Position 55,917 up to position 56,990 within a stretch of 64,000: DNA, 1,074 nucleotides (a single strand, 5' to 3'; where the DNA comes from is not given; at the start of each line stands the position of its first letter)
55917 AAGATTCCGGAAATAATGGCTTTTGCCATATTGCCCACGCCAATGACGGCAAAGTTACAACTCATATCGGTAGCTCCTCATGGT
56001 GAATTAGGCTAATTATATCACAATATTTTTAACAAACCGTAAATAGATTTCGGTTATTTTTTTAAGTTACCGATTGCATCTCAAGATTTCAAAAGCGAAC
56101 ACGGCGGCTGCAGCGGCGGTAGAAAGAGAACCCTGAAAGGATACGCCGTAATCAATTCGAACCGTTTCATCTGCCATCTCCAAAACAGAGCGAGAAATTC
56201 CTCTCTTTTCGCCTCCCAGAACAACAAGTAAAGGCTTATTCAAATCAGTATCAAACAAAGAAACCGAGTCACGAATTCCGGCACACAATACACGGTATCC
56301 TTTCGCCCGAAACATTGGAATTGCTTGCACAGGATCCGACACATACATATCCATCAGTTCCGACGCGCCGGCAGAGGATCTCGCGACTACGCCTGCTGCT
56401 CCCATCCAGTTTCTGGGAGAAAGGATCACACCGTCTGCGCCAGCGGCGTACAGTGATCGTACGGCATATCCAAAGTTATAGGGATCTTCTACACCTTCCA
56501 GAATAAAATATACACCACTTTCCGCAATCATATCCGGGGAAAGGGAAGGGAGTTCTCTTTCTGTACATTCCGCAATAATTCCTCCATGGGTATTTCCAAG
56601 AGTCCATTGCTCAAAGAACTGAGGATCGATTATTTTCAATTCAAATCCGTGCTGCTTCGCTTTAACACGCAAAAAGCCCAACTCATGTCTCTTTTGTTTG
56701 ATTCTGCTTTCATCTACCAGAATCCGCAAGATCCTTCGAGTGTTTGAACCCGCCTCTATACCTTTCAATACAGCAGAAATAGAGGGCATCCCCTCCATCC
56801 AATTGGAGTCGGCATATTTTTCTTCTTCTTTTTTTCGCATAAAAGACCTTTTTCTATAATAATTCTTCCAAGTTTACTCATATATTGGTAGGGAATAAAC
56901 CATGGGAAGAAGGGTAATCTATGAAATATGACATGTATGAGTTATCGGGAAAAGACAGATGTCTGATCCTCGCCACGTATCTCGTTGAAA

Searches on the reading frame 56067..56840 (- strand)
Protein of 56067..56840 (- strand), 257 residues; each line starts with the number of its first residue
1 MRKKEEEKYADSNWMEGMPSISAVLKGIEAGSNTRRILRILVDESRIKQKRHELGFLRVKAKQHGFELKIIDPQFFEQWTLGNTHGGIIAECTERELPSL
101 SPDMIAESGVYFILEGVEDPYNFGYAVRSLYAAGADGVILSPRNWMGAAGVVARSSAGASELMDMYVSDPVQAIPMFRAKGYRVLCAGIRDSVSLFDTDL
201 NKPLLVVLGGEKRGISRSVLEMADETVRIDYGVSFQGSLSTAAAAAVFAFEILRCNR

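Call 91: search_protein_families(library=pfam, proteins=[window:56067-56840:-], max_evalue=0.001)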
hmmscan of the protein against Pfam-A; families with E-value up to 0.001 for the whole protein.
window:56067-56840:- (257 aa): 2 families
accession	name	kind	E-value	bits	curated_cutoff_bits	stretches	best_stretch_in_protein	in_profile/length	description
PF00588.24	SpoU_methylase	-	1.2e-22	81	29.7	1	110-249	2-141/142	SpoU rRNA Methylase family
PF08032.17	SpoU_sub_bind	-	0.00021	22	22.8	1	29-96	10-74/76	RNA 2'-O ribose methyltransferase substrate binding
